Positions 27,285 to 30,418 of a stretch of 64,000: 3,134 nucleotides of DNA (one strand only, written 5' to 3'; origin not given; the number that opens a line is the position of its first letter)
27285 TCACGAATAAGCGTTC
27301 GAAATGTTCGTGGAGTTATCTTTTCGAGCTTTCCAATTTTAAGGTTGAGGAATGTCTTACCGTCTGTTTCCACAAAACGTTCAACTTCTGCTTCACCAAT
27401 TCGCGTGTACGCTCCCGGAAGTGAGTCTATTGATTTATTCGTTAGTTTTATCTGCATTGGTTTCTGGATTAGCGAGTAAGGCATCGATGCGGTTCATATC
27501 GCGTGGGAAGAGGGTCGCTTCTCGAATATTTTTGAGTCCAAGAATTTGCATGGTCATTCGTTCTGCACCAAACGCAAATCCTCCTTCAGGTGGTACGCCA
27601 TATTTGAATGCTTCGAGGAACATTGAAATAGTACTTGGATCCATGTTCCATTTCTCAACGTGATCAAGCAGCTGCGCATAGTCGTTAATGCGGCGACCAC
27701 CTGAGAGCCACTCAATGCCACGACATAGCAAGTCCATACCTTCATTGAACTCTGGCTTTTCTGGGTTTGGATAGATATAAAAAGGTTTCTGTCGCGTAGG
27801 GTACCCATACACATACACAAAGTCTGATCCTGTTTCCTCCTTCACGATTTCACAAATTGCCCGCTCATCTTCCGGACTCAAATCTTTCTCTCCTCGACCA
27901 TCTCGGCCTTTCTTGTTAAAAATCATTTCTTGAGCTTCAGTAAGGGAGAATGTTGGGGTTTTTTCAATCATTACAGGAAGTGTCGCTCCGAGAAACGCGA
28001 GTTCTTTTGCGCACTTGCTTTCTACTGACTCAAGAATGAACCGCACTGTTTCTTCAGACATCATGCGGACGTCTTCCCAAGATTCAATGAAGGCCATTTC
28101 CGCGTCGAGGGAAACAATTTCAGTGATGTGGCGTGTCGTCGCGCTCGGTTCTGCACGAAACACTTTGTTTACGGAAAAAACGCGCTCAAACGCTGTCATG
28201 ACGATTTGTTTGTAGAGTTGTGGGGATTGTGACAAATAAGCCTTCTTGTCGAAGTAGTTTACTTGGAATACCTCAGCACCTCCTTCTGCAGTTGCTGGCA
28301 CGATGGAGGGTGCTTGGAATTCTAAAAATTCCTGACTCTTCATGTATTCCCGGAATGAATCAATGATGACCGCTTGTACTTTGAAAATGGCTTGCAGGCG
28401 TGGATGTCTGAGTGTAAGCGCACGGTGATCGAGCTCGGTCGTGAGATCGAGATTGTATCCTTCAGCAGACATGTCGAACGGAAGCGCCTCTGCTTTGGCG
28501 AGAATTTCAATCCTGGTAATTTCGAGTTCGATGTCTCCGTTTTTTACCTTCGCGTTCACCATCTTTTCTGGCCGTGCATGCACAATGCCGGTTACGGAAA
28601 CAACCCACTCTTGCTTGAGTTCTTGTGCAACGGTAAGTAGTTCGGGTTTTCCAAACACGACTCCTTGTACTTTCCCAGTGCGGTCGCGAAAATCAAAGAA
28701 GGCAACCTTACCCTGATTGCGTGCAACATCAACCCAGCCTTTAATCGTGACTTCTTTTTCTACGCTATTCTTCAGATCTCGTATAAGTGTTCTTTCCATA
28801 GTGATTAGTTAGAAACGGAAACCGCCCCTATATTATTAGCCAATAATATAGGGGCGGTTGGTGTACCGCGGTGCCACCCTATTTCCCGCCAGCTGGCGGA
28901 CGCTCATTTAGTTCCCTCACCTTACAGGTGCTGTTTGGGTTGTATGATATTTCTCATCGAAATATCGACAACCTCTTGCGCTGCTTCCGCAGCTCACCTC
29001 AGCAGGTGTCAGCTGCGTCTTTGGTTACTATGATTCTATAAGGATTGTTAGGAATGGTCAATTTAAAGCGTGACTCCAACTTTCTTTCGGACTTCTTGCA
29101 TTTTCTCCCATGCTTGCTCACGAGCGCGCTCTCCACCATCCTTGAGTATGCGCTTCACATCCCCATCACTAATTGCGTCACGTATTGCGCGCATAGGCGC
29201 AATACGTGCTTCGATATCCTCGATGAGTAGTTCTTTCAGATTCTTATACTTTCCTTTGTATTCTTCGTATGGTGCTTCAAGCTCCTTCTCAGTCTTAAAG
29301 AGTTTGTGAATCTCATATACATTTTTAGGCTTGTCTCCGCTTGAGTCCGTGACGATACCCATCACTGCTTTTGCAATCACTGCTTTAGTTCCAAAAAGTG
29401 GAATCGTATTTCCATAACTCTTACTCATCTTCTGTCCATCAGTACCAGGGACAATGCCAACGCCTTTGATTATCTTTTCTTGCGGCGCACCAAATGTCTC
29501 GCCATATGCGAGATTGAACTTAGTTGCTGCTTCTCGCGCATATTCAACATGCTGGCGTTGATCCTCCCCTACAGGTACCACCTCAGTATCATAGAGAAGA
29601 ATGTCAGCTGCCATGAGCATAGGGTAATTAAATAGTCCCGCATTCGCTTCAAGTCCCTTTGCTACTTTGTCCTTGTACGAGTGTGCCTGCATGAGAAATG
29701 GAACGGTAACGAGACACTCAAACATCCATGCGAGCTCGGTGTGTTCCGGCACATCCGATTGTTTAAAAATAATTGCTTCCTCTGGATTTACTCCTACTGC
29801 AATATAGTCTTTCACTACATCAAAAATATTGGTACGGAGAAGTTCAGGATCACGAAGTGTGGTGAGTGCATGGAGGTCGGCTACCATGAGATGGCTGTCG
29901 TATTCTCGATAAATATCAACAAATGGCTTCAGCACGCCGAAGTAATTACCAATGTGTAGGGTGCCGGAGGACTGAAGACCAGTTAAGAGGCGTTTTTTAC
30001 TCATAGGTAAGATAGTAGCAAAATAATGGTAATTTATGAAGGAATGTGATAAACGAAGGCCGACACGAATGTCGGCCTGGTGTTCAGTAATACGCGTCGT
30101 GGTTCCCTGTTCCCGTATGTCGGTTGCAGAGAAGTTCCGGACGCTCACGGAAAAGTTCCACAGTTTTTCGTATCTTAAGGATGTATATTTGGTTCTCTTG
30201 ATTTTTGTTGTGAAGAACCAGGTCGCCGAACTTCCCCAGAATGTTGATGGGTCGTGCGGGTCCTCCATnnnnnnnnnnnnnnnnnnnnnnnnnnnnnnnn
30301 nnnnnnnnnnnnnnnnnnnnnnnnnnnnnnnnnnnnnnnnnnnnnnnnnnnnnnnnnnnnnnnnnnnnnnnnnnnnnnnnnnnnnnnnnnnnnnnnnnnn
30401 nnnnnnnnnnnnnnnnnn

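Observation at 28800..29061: T-box riboswitch leader controlling an archaeal-type aspS in what looks like a CPR-like genome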

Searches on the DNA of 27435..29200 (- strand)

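Call 4: search_rna_families(source=window, start=28700, end=29200, threshold=evalue, max_evalue=10, show_alignments=5)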
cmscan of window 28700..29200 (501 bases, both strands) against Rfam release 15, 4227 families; matches with E-value up to 10: 9.
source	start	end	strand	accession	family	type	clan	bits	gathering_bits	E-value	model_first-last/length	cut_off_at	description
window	28847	29030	-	RF00230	T-box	Cis-reg; leader;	-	45.7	93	5.7e-09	1-219/219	no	T-box leader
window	28812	28863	+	RF04211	MIR5185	Gene; miRNA;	-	18.6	101.7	0.57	1-111/111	no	MIR5185 microRNA precursor family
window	28813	28866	+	RF00906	MIR1120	Gene; miRNA;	-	18.6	86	0.62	1-87/87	no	MIR1120/MIR1122 microRNA precursor family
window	28819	28860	+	RF04145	MIR8706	Gene; miRNA;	-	18.3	95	0.88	1-101/101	no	MIR8706 microRNA precursor family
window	28821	28858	-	RF04145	MIR8706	Gene; miRNA;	-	16.6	95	2.5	1-101/101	no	MIR8706 microRNA precursor family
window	28792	28822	+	RF01350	CRISPR-DR41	Gene; CRISPR;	-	16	36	3.3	1-29/29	no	CRISPR RNA direct repeat element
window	28819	28859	+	RF04294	mir-3578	Gene; miRNA;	CL00149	15.7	78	6.3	15-67/82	no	mir-3578 microRNA precursor family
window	28848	28884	-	RF04218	HCV_5BSL1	Cis-reg;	-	14.6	44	2.2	1-47/47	no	Hepatitis C virus stem-loop I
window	28954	29020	-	RF01516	v-snoRNA-1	Gene; snRNA; snoRNA; CD-box;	-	11.9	75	9.7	1-65/65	no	Human herpesvirus 1 small nucleolar RNA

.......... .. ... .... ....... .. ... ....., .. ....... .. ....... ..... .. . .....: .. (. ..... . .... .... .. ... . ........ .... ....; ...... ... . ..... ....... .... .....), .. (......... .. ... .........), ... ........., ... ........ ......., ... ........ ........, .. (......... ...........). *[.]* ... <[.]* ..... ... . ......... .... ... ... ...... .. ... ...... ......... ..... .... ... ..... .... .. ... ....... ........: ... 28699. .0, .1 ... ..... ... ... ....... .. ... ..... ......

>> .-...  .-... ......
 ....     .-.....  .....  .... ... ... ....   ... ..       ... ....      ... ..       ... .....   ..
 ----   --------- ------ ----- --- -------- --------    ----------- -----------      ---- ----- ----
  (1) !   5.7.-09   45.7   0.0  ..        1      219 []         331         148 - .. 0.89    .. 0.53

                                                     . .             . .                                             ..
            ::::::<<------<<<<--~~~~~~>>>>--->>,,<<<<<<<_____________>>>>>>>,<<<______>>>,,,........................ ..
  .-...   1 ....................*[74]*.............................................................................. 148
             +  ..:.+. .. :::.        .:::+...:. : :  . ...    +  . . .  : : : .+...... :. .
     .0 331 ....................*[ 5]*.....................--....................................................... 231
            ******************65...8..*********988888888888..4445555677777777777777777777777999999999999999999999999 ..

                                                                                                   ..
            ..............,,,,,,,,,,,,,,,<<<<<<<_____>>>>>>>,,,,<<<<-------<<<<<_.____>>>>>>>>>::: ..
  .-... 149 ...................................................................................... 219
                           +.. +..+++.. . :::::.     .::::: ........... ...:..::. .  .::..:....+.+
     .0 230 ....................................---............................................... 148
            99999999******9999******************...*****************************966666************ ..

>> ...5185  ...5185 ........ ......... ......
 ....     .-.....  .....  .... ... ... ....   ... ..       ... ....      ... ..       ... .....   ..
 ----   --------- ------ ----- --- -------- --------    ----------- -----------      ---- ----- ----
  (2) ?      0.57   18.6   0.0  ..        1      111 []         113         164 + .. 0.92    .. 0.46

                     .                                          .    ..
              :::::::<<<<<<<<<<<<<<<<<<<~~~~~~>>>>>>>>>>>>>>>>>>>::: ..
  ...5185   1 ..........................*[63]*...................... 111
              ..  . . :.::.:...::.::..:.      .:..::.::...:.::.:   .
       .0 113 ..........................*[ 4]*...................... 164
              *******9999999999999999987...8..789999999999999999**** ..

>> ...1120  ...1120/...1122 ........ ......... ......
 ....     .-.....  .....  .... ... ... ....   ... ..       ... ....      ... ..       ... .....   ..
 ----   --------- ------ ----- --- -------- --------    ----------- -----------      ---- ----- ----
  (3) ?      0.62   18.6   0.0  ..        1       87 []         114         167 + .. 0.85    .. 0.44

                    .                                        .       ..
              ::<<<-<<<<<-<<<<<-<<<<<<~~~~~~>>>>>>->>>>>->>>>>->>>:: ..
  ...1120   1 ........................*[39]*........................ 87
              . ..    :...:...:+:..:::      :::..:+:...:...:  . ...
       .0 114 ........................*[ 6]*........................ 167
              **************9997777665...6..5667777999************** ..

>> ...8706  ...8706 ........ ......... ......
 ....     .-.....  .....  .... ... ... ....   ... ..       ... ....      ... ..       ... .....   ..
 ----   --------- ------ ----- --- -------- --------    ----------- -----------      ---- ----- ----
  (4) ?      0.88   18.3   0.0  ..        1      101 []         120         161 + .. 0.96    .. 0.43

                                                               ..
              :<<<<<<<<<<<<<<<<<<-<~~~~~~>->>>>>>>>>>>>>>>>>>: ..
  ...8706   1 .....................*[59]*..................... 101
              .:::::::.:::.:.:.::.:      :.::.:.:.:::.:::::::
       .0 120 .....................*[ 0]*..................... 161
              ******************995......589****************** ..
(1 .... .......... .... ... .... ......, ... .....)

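Call 54: search_rna_families(sources=[L002, L005, L018, L020, L021, L030, L031, L033, L048, L049, L053, L056, L016, L035], threshold=evalue, max_evalue=0.01)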
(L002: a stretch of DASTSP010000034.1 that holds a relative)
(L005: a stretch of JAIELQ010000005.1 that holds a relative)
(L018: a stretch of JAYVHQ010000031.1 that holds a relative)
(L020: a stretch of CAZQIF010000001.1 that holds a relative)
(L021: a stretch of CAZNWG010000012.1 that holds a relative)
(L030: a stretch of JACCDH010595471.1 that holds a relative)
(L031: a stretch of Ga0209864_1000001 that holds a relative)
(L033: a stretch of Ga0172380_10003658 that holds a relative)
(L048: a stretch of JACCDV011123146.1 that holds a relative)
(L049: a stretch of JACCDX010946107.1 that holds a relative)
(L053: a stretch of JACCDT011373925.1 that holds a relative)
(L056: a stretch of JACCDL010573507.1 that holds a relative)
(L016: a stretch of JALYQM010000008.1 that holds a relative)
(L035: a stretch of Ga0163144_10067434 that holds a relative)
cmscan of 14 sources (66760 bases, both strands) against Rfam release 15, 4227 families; matches with E-value up to 0.01: 10.
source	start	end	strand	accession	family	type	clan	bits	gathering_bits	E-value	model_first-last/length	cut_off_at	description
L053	1185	1432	+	RF00230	T-box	Cis-reg; leader;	-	42.2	93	6.2e-06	1-219/219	no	T-box leader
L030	1309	1434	+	RF00230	T-box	Cis-reg; leader;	-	38.8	93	4.7e-05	1-219/219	no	T-box leader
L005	2775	2927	+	RF00230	T-box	Cis-reg; leader;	-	38.2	93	6.6e-05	1-219/219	no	T-box leader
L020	2719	2936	+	RF00230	T-box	Cis-reg; leader;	-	36.2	93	0.00021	1-219/219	no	T-box leader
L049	818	1026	+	RF00230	T-box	Cis-reg; leader;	-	35.9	93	0.00026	1-219/219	no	T-box leader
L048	1030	1093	+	RF00230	T-box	Cis-reg; leader;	-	35.6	93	0.00031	159-216/219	no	T-box leader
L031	1300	1427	+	RF00230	T-box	Cis-reg; leader;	-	35.4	93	0.00035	1-219/219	no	T-box leader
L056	1265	1442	+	RF00230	T-box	Cis-reg; leader;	-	33.9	93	0.00085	1-219/219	no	T-box leader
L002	2127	2309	+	RF00230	T-box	Cis-reg; leader;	-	33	93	0.0014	1-219/219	no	T-box leader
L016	2801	2946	+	RF00230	T-box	Cis-reg; leader;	-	31.4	93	0.0037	1-219/219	no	T-box leader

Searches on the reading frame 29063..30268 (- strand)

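Call 9: search_protein_families(library=ncbifam, proteins=[window:29063-30268:-])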
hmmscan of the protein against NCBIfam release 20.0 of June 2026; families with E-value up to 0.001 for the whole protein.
window:29063-30268:- (401 aa): 9 families
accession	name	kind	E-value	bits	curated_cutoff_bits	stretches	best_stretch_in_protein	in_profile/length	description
NF009207.0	PRK12556.1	equivalog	9.7e-83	277.8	479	1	89-399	1-331/332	tryptophan--tRNA ligase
NF008923.0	PRK12284.1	equivalog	2e-76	257.5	597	1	91-399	2-331/431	tryptophan--tRNA ligase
TIGR00233.1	trpS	equivalog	1.3e-75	254.7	176.75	1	91-398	2-327/328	tryptophan--tRNA ligase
NF008922.0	PRK12283.1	equivalog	2.3e-64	217.7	572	2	89-261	1-177/400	tryptophan--tRNA ligase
NF008925.0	PRK12285.1-2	equivalog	1.2e-14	54.1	451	1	93-303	64-274/365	tryptophan--tRNA ligase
NF006330.0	PRK08560.1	equivalog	1.3e-11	44.2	220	1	91-359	32-307/342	tyrosine--tRNA ligase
NF008926.0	PRK12285.1-3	equivalog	5.4e-07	28.8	320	1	79-253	52-230/429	tryptophan--tRNA ligase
TIGR00234.1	tyrS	equivalog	1.9e-05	23.9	113.8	1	188-357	147-304/406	tyrosine--tRNA ligase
NF008928.0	PRK12285.1-5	equivalog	0.00063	18.4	891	0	94-251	95-252/530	tryptophan--tRNA ligase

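Call 10: search_protein_families(library=pfam, proteins=[window:29063-30268:-])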
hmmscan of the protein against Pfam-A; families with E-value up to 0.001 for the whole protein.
window:29063-30268:- (401 aa): 1 family
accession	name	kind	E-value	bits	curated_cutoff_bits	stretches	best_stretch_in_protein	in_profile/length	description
PF00579.31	tRNA-synt_1b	-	3e-54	184.8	21.1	1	93-356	7-274/292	tRNA synthetases class I (W and Y)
